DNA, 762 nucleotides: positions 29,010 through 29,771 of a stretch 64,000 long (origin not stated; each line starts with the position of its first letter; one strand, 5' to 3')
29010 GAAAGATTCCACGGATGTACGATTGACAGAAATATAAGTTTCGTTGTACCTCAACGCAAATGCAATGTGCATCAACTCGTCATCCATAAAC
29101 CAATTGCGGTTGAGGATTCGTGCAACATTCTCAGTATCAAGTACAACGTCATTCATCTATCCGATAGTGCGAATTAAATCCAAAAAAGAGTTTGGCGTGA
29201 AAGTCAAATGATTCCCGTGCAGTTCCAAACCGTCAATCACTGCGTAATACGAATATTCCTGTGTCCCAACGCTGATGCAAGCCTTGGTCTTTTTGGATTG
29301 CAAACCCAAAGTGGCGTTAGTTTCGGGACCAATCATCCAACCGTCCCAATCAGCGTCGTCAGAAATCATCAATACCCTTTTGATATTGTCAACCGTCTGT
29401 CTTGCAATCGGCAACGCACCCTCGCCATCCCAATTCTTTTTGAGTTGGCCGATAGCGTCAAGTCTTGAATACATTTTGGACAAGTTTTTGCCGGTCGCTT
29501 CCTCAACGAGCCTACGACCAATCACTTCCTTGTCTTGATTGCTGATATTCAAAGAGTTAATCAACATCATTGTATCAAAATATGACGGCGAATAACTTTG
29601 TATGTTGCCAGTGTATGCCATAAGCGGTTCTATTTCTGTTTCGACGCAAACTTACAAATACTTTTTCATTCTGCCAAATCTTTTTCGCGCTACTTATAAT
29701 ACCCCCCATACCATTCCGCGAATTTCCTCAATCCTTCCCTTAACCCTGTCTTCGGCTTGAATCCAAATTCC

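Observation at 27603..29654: Tandem duplicate of an unrecognised, translationally coupled two-gene module (candidate toxin-antitoxin or defence-type cassette)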

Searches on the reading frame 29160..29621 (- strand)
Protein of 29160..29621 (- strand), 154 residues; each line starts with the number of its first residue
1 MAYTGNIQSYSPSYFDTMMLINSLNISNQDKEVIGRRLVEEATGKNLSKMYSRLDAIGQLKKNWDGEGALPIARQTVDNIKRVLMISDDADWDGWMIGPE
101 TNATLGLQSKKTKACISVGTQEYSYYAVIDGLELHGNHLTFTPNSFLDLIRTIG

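Call 5: search_protein_families(library=pfam, proteins=[window:29160-29621:-], max_evalue=1)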
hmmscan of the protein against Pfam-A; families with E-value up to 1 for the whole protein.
window:29160-29621:- (154 aa): 0 families

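Call 6: search_protein_families(library=padloc, proteins=[window:29160-29621:-], max_evalue=1)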
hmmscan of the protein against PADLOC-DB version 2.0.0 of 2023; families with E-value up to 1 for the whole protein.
window:29160-29621:- (154 aa): 1 family
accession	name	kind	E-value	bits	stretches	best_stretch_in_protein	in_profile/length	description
PDLC04576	PDC-M32A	-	0.042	10.6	1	49-116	260-327/375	-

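Call 9: search_protein_families(library=ncbifam, proteins=[window:29160-29621:-], max_evalue=1)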
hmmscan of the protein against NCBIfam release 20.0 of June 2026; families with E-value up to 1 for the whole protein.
window:29160-29621:- (154 aa): 0 families

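Call 10: search_protein_families(library=phrogs, proteins=[window:29160-29621:-], max_evalue=1)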
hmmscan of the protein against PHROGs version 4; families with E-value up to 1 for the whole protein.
window:29160-29621:- (154 aa): 1 family
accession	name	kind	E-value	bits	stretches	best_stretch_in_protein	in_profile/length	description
phrog_14511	-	unknown function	0.014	16.2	1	28-121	84-174/177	-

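Call 11: find_homologous_proteins(query=window:29160-29621:-)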
Query window:29160-29621:- (154 aa): 28 proteins with E <= 0.001 among 41 candidates.
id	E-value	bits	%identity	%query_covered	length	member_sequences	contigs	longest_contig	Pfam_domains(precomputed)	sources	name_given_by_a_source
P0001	3.8e-84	299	100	88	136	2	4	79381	-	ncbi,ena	-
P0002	1.4e-62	229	64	100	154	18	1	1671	-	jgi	jgi:hypothetical protein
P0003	6.2e-53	197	61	92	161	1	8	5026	-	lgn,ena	-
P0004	8.9e-53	197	61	92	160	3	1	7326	-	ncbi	-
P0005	2.1e-52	196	62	92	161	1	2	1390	-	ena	-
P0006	7.9e-52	194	61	92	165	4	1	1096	-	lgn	-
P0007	9.2e-52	193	59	92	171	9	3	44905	-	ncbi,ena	-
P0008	2.4e-51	192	54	99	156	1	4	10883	-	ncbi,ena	-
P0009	9.6e-51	190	57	92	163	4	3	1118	-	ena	-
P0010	2.2e-50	189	57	92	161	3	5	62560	-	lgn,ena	-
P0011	2.3e-50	189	60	92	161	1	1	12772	-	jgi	jgi:hypothetical protein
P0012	7.1e-48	181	52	96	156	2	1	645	-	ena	-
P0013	3.2e-47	179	58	92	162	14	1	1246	-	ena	-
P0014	4.8e-46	175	53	100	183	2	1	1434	-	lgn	-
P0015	1.3e-44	170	51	100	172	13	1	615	-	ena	-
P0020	1.7e-41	160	49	99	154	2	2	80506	-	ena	-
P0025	1.4e-36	144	60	72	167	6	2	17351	-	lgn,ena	-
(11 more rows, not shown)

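Call 24: search_solved_structures(query=A1, max_evalue=10, show_alignments=2)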
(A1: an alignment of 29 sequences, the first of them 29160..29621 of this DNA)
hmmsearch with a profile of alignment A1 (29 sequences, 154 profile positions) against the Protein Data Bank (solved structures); distinct sequences matched with E-value up to 10: 2.
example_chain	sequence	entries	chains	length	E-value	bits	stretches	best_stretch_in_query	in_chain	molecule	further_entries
3q7y_A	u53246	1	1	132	0.75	13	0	94-112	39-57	De novo designed beta-trefoil architecture with symmetric primary structure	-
4qks_A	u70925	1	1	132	2.7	11.2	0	94-113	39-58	DE NOVO PROTEIN 6XTRP/PV2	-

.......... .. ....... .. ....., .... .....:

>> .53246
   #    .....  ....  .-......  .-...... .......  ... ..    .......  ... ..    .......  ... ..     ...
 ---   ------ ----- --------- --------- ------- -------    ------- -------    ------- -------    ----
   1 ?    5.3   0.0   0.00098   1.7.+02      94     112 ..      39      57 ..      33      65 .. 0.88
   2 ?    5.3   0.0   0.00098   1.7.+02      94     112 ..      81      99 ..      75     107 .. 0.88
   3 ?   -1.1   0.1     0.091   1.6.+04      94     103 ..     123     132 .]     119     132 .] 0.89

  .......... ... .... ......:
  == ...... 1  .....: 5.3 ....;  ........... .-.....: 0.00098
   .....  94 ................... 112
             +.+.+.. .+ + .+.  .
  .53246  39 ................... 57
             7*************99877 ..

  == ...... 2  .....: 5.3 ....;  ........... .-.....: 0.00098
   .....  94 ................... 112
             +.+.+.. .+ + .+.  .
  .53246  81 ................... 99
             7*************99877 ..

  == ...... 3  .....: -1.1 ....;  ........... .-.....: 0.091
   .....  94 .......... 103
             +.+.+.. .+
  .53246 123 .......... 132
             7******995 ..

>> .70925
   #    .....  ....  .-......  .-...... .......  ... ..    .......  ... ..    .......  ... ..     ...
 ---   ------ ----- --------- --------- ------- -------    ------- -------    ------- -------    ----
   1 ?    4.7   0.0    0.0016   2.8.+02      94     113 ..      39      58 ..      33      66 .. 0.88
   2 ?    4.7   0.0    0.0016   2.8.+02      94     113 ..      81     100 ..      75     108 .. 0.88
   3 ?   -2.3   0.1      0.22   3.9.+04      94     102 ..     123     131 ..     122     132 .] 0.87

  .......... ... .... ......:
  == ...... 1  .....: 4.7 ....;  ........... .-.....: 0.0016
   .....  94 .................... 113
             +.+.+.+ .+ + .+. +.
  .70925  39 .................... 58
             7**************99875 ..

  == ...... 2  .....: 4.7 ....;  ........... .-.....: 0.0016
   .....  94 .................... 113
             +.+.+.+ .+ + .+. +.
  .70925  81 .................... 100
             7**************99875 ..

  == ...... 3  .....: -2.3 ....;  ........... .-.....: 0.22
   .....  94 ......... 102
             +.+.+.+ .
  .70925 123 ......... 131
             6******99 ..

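Call 29: predict_structure(alignment_id=A1)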
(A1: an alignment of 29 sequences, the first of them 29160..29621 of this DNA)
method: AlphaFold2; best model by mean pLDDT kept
length: 154 residues; sequences in the alignment: 29
mean_pLDDT: 87.9   pTM: 0.78
mean pLDDT of the five models: 87.9, 83.9, 83.9, 82.1, 81.5
residues with pLDDT >= 90: 90; 70-90: 53; 50-70: 2; < 50: 9
segments of 3 or more residues with pLDDT < 50: 1-9
pLDDT, mean of each block of 10 residues (from residue 1): 43 78 88 87 92 93 88 92 95 94 89 93 94 94 97 91
secondary structure, 60 per line:
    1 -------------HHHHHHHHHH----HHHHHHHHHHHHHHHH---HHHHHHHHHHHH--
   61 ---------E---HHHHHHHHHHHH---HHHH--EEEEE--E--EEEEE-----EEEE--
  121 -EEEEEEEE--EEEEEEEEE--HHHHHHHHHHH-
elements in order: H14-23 H28-43 H47-58 H74-85 H89-92 E95-99 E105-109 E115-118 E122-129 E132-140 H143-153

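Call 52: fold_search(model_id=the predicted structure, library=pdb)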
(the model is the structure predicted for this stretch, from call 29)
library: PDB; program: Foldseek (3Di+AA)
matches with E <= 10: 240; with E <= 0.001: 0
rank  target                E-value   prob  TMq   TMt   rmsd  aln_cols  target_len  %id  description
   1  2it9_A                5.5e-01  0.25  0.21  0.25   4.8        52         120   12  Crystal structure of a protein with unknown function from DUF155 family (YP_292156.1) from Prochlorococcus sp. NATL2A  (released 2006-11-28)
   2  2it9_B                1.0e+00  0.13  0.21  0.25   6.6        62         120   10  Crystal structure of a protein with unknown function from DUF155 family (YP_292156.1) from Prochlorococcus sp. NATL2A  (released 2006-11-28)
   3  3rrm_C                1.4e+00  0.04  0.12  0.06  11.8        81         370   10  S. cerevisiae dbp5 l327v bound to nup159, gle1 h337r, ip6 and adp (released 2011-05-18)
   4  4jpd                  1.6e+00  0.14  0.28  0.38  11.5       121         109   15  The structure of CyaY from Burkholderia cenocepacia (released 2013-03-27)
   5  3k1l_A                1.8e+00  0.35  0.30  0.14   4.5        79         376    9  Crystal Structure of FANCL (released 2010-02-16)
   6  2uzs                  1.9e+00  0.08  0.16  0.20  10.9        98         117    8  A transforming mutation in the pleckstrin homology domain of AKT1 in cancer (AKT1-PH_E17K) (released 2007-07-17)
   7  5nn2                  1.9e+00  0.06  0.22  0.16  17.0       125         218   16  The structure of the polo-box domain (PBD) of Plk1 in complex with Z228588490 (released 2018-02-21)
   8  1ts9                  2.0e+00  0.06  0.17  0.23   7.8        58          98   17  Crystal Structure of the Archaeal Homolog of Human RNase P Protein Rpp29 from Archaeoglobus fulgidus (released 2004-10-12)
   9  6mxx_J                2.0e+00  0.03  0.12  0.14  13.1       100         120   10  Structure of 53BP1 tandem Tudor domains in complex with small molecule UNC2991 (released 2019-11-27)
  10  2i00_B                2.1e+00  0.05  0.15  0.08  11.6        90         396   11  Crystal structure of acetyltransferase (GNAT family) from Enterococcus faecalis (released 2006-09-19)
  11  6ljl_A                2.2e+00  0.25  0.23  0.05   4.6        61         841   16  Crystal Structure of exoHep-Y390A/H555A complexed with a tetrasaccharide substrate (released 2020-12-23)
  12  1xip                  2.2e+00  0.08  0.17  0.09   7.4        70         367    7  Crystal Structure of the N-terminal Domain of Nup159 (released 2004-12-14)
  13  5eb9                  2.2e+00  0.06  0.13  0.17   8.4        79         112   13  Crystal Structure Of Chicken CD8aa Homodimer (released 2016-09-14)
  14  7w5z_B                2.2e+00  0.02  0.13  0.10  21.3       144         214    9  Cryo-EM structure of Tetrahymena thermophila mitochondrial complex IV, composite dimer model (released 2022-04-06)
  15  9nqz_A                2.2e+00  0.02  0.14  0.09  36.5       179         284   13  cryo-EM structure of broad betacoronavirus binding antibody 1871 in complex with OC43 S2 subunit (released 2025-11-12)
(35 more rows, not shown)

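Call 64: find_encoding_contigs(protein=P0007, flank=6000, max_places=3)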
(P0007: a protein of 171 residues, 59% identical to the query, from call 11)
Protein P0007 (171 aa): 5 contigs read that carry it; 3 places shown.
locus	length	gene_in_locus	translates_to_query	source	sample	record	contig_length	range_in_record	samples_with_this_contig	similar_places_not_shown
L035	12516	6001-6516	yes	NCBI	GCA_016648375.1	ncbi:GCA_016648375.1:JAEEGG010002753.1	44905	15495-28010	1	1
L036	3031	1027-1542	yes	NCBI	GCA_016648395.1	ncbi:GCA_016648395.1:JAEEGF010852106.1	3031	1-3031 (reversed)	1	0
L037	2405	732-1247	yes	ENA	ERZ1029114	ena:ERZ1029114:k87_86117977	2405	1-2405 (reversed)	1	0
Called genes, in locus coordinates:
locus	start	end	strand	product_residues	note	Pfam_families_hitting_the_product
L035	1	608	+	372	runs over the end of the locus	PF04230:PS_pyruv_trans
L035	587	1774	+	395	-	PF04932:Wzy_C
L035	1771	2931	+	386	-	PF13439:Glyco_transf_4, PF13579:Glyco_trans_4_4, PF20706:GT4-conflict, PF00534:Glycos_transf_1, PF13692:Glyco_trans_1_4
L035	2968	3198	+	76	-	-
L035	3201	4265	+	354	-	PF08545:ACP_syn_III, PF08541:ACP_syn_III_C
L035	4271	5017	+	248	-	PF00106:adh_short, PF08659:KR, PF13561:adh_short_C2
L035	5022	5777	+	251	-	PF00106:adh_short, PF08659:KR, PF13561:adh_short_C2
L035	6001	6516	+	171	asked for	-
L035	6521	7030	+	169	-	-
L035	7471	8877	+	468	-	PF00501:AMP-binding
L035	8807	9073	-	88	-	-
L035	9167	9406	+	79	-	-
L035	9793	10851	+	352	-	PF08545:ACP_syn_III, PF08541:ACP_syn_III_C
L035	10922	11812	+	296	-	PF04991:LicD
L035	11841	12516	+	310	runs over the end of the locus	PF01633:Choline_kinase, PF01636:APH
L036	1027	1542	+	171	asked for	-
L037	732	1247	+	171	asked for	-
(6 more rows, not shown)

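Call 65: find_encoding_contigs(protein=P0020, flank=6000, max_places=3)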
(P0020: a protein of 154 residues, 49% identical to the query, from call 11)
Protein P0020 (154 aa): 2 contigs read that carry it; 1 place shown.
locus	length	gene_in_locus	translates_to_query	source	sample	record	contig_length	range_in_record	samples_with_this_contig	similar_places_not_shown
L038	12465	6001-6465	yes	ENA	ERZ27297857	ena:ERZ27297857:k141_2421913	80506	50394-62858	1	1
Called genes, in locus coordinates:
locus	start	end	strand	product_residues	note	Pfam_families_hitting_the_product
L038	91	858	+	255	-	PF09556:RE_HaeIII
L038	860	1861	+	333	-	PF00145:DNA_methylase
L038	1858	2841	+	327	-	PF00145:DNA_methylase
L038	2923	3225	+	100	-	PF01381:HTH_3, PF13443:HTH_26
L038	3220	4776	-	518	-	PF09820:AAA-ATPase_like, PF08011:PDDEXK_9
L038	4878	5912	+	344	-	PF08902:DUF1848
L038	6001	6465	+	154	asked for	-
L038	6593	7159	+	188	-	PF13274:SocA_Panacea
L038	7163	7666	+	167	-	-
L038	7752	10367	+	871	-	PF00933:Glyco_hydro_3, PF01915:Glyco_hydro_3_C, PF07691:PA14, PF14310:Fn3-like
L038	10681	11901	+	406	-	PF13173:AAA_14, PF13635:DUF4143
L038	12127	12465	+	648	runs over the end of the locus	PF02824:TGS, PF07973:tRNA_SAD, PF00587:tRNA-synt_2b, PF03129:HGTP_anticodon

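Call 66: find_encoding_contigs(protein=P0025, flank=6000, max_places=3)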
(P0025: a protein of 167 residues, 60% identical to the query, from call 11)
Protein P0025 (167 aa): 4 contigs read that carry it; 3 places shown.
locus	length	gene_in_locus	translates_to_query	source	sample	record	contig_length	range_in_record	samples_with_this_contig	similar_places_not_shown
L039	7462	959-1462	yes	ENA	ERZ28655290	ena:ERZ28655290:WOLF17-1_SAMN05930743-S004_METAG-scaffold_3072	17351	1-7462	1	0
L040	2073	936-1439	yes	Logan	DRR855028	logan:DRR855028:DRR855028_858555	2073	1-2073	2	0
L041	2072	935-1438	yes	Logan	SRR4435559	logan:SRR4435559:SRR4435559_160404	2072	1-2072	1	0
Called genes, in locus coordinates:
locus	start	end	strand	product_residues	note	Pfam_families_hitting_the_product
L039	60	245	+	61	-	-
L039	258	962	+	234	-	-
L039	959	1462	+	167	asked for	-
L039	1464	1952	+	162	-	-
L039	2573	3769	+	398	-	PF00288:GHMP_kinases_N, PF08544:GHMP_kinases_C (weak)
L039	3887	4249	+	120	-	PF13366:PDDEXK_3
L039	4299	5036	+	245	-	PF00483:NTP_transferase, PF12804:NTP_transf_3 (weak)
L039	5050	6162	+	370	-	PF01073:3Beta_HSD, PF01370:Epimerase, PF02719:Polysacc_synt_2, PF04321:RmlD_sub_bind, PF16363:GDP_Man_Dehyd, PF07993:NAD_binding_4 (weak), PF13460:NAD_binding_10 (faint)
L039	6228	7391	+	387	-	PF12831:FAD_oxidored (weak), PF13450:NAD_binding_8, PF01593:Amino_oxidase (faint), PF03275:GLF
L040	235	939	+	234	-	-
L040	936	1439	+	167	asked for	-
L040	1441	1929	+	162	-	-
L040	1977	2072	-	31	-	?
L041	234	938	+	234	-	-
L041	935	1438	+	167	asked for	-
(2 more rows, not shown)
